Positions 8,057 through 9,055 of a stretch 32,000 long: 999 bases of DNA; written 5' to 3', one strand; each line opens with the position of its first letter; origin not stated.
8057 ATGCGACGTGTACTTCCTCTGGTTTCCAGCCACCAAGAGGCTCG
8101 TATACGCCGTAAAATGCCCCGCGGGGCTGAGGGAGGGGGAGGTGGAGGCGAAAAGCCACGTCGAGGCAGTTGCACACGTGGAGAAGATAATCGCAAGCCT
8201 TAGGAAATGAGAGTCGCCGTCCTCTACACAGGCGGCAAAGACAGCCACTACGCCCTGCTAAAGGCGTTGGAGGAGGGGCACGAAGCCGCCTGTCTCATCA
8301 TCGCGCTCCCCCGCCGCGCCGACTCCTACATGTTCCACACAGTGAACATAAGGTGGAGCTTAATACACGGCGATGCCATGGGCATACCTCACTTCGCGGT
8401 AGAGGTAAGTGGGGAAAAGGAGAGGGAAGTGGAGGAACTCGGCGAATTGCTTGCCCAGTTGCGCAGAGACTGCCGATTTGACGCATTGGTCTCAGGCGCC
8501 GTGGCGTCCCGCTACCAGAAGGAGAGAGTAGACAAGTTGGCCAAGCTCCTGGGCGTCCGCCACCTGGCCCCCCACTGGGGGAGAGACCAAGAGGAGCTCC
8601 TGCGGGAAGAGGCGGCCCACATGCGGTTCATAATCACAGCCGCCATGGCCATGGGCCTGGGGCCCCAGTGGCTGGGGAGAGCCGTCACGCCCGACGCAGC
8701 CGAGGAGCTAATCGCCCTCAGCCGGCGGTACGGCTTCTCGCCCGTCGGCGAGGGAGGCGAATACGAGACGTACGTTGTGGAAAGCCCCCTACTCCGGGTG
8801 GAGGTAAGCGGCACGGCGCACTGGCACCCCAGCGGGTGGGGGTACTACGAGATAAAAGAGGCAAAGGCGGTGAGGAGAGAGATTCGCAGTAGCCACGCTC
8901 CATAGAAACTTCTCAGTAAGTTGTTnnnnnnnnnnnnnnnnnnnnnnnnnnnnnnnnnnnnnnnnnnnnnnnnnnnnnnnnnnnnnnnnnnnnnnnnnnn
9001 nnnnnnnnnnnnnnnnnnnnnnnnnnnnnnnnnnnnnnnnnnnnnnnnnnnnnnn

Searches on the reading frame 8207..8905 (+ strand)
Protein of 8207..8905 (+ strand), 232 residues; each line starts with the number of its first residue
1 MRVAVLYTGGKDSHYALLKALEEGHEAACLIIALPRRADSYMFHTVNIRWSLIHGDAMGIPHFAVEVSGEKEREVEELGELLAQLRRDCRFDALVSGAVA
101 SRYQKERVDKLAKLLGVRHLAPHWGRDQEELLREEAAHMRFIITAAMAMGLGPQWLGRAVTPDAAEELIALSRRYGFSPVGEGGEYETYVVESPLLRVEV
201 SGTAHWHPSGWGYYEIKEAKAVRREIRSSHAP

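Call 52: search_protein_families(library=pfam, proteins=[window:8207-8905:+], max_evalue=0.001)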
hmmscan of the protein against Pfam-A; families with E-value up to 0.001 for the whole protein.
window:8207-8905:+ (232 aa): 1 family
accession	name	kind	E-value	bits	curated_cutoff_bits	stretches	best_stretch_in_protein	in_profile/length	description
PF01902.24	Diphthami_syn_2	-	3.7e-54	184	23.2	1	1-220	1-218/219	Diphthamide synthase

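Call 53: find_homologous_proteins(query=window:8207-8905:+, max_evalue=1e-40)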
Query window:8207-8905:+ (232 aa): 366 proteins with E <= 1e-40 among 2389 candidates; the best 120 are listed.
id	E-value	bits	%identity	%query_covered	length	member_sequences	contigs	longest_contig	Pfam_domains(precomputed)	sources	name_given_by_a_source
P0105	2.8e-140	483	94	100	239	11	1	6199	PF28410.1,PF01902.25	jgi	-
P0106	4.2e-110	385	76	95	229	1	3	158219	PF28410.1,PF01902.25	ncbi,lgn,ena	ncbi:MAG: diphthine--ammonia ligase [Pyrobaculum sp.]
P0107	2.4e-107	376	75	94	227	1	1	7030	PF28410.1,PF01902.25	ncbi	ncbi:MAG: diphthine--ammonia ligase [Pyrobaculum sp.]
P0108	9.9e-107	374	74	98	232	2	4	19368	PF28410.1,PF01902.25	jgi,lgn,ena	-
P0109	1.5e-106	373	74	97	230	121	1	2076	PF28410.1,PF01902.25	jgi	-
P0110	1.2e-104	367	73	98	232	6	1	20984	PF28410.1,PF01902.25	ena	-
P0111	2.9e-103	362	70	100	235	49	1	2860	PF28410.1,PF01902.25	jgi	jgi:diphthine-ammonia ligase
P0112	1.0e-100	354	70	96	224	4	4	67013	PF28410.1,PF01902.25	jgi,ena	-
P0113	1.4e-97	344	71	95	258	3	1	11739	PF28410.1,PF01902.25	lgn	-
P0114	2.0e-97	343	68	97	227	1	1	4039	PF28410.1,PF01902.25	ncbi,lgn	ncbi:MAG: diphthine--ammonia ligase [Pyrobaculum sp.]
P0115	8.2e-97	341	69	94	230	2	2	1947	PF28410.1,PF01902.25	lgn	-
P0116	2.5e-96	340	68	97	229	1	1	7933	PF28410.1,PF01902.25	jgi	-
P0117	5.0e-96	339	69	95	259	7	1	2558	PF28410.1,PF01902.25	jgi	jgi:ABC transporter with metal-binding/Fe-S-binding domain ATP-binding protein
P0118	3.2e-94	333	66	97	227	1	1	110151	PF28410.1,PF01902.25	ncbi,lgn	ncbi:MAG: diphthine--ammonia ligase [Pyrobaculum sp.]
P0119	6.1e-93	329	65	97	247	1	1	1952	PF28410.1,PF01902.25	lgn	-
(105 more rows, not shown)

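Call 54: find_encoding_contigs(protein=P0106, flank=6000, max_places=1)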
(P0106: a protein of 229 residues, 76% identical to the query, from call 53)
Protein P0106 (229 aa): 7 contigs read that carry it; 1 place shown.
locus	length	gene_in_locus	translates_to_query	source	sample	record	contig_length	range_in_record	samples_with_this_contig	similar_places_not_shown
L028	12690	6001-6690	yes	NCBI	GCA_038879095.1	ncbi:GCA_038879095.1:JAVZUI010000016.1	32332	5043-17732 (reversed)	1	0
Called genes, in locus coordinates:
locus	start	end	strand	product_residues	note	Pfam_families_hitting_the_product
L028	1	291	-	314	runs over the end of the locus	PF00753:Lactamase_B, PF21221:B_lactamase-like_C (weak)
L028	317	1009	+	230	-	PF17746:SfsA_N, PF03749:SfsA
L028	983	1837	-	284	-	PF06267:DUF1028, PF08823:PG_binding_2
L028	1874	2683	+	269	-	PF00753:Lactamase_B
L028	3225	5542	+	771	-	PF01326:PPDK_N, PF00391:PEP-utilizers, PF02896:PEP-utilizers_C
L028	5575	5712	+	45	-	-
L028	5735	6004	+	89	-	-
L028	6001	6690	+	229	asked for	PF01902:Diphthami_syn_2_N, PF28410:Diphthami_syn_2_C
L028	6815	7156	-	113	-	-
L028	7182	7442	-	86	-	-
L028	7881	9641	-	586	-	-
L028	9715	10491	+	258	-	-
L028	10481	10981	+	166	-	PF00071:Ras (weak), PF01926:MMR_HSR1, PF10662:PduV-EutP (weak)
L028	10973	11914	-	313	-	PF03061:4HBT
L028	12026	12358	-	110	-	PF05168:HEPN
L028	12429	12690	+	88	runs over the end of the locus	PF12840:HTH_20, PF13412:HTH_24, PF25212:HVO_A0114 (weak), PF01022:HTH_5 (weak), PF01978:TrmB (weak), PF12802:MarR_2 (weak), PF01047:MarR (weak), PF21476:PF0610-like_N (weak)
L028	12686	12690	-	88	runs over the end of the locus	-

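Call 55: find_encoding_contigs(protein=P0112, flank=6000, max_places=1)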
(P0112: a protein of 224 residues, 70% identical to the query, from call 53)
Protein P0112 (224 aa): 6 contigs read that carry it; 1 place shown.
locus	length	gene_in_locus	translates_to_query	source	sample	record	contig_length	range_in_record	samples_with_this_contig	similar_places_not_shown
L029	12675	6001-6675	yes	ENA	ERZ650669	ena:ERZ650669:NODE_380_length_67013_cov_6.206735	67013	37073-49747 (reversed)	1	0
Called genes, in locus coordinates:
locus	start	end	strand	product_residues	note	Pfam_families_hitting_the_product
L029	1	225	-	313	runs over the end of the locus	PF00753:Lactamase_B, PF21221:B_lactamase-like_C (weak)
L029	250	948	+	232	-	PF17746:SfsA_N, PF03749:SfsA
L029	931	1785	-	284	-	PF06267:DUF1028, PF08823:PG_binding_2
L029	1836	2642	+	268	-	PF00753:Lactamase_B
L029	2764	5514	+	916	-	PF01326:PPDK_N, PF00391:PEP-utilizers, PF02896:PEP-utilizers_C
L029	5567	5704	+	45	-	-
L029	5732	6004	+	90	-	-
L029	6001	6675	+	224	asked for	PF01902:Diphthami_syn_2_N, PF28410:Diphthami_syn_2_C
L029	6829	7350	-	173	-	-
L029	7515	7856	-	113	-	-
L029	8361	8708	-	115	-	-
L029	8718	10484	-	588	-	-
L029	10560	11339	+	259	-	-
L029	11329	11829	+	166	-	PF00071:Ras (weak), PF01926:MMR_HSR1, PF10662:PduV-EutP (weak)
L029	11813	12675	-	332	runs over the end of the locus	PF03061:4HBT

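Call 56: find_encoding_contigs(protein=P0118, flank=6000, max_places=1)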
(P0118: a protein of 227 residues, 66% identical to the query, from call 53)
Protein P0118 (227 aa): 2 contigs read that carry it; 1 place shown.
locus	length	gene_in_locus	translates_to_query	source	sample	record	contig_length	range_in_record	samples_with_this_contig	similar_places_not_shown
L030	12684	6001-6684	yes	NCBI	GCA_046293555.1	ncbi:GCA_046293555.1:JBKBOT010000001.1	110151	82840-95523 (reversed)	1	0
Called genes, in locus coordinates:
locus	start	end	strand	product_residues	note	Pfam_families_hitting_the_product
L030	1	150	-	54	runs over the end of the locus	-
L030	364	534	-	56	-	PF03911:Sec61_beta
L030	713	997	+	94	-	PF02597:ThiS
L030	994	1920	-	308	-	PF00753:Lactamase_B, PF21221:B_lactamase-like_C (weak)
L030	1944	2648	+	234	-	PF17746:SfsA_N, PF03749:SfsA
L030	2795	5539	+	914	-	PF01326:PPDK_N, PF00391:PEP-utilizers, PF02896:PEP-utilizers_C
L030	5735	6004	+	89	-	-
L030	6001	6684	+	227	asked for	PF01902:Diphthami_syn_2_N, PF28410:Diphthami_syn_2_C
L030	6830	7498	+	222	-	-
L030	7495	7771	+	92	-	-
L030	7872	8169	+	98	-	-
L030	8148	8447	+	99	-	-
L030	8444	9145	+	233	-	PF01656:CbiA (weak)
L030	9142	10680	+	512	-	PF00437:T2SSE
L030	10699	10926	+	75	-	-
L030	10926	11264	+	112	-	-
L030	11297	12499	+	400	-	-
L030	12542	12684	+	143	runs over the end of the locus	-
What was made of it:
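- The regions 3' of tRNA-Cys differ among L028, L029 and L030 (calls 54-56). L030 carries CbiA and T2SSE genes 3' of tRNA-Cys, a probable integrated element (call 56).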
